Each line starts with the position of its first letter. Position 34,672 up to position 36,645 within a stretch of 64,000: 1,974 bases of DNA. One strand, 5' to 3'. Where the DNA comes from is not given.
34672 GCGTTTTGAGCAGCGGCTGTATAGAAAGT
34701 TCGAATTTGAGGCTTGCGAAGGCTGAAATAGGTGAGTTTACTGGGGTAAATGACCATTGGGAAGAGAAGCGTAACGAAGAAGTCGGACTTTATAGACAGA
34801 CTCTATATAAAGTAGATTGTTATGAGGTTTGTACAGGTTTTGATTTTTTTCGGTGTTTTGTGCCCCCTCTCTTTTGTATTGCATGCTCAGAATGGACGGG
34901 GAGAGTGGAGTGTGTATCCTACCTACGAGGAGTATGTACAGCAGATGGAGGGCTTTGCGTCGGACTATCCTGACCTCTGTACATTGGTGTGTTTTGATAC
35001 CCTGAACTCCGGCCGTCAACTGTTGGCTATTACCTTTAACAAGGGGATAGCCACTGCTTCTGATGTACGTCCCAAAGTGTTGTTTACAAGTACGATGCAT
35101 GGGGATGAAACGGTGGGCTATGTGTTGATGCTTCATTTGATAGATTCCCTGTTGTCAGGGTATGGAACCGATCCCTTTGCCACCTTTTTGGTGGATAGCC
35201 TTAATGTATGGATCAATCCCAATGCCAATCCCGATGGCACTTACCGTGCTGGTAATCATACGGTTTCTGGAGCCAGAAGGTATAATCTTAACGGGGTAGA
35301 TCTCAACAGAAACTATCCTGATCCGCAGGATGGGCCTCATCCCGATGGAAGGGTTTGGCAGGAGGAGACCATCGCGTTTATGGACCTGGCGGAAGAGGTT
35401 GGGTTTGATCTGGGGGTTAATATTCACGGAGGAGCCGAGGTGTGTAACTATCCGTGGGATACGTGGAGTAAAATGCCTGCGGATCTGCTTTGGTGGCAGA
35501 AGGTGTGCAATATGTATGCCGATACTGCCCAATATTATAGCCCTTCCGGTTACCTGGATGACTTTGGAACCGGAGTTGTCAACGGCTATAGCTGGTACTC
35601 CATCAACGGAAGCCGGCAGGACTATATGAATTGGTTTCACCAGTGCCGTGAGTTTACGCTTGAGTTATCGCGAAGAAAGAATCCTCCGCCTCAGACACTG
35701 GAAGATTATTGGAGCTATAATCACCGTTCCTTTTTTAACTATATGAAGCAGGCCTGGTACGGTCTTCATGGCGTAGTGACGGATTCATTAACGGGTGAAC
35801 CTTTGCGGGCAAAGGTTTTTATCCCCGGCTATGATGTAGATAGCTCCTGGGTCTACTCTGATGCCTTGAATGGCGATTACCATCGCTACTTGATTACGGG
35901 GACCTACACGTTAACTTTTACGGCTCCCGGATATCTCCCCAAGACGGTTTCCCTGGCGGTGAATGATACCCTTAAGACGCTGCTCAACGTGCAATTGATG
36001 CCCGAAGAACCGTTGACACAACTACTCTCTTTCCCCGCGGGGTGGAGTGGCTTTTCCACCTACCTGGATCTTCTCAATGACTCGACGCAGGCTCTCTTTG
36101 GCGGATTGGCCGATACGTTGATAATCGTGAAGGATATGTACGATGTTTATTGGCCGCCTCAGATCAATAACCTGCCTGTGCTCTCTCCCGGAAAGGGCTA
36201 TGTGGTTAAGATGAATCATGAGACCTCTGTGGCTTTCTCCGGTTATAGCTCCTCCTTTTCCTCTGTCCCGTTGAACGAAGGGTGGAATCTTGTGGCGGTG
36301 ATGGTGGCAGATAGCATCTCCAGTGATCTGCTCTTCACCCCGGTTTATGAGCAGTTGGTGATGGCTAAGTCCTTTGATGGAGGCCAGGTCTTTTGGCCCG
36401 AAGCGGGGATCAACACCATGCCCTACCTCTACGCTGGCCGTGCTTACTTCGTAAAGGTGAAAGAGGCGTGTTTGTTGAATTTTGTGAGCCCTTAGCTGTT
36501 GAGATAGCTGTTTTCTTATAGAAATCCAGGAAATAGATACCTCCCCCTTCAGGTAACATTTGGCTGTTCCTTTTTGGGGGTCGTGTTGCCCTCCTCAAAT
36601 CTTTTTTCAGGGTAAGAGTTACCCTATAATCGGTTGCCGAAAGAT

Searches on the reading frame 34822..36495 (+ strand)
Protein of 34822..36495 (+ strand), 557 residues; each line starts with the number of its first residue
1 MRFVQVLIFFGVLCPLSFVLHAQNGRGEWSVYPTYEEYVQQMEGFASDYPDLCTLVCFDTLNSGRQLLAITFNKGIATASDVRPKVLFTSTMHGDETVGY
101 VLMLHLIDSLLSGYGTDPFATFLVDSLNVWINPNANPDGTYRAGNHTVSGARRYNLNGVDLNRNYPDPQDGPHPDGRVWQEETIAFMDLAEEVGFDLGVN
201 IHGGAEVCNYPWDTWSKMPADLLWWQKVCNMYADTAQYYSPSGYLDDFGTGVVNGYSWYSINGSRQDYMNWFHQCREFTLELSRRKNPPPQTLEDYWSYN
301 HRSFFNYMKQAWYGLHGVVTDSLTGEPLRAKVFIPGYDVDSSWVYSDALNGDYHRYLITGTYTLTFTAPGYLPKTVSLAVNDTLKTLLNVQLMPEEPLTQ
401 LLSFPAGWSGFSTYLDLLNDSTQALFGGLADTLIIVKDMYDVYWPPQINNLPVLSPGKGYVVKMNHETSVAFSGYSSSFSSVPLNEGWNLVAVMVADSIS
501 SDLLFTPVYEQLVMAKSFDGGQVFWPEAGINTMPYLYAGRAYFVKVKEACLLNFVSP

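Call 13: search_protein_families(library=ncbifam, proteins=[window:34822-36495:+])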
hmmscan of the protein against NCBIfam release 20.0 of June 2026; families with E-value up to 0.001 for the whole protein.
window:34822-36495:+ (557 aa): 0 families

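Call 31: search_protein_families(library=pfam, proteins=[window:34822-36495:+], max_evalue=0.01)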
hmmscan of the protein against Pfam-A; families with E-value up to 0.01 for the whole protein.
window:34822-36495:+ (557 aa): 4 families
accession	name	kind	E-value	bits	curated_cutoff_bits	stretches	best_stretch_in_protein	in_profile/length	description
PF00246.29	Peptidase_M14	-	2.8e-43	149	21.6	1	39-300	2-283/286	Zinc carboxypeptidase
PF13620.12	CarboxypepD_reg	-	1.1e-07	32.5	32.3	1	315-392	2-81/82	Carboxypeptidase regulatory-like domain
PF13715.12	CarbopepD_reg_2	-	0.00063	20.2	32.2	1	316-395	2-79/88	CarboxypepD_reg-like domain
PF24827.1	AstE_AspA_cat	-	0.0046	17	25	1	84-177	3-76/192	Succinylglutamate desuccinylase/Aspartoacylase catalytic domain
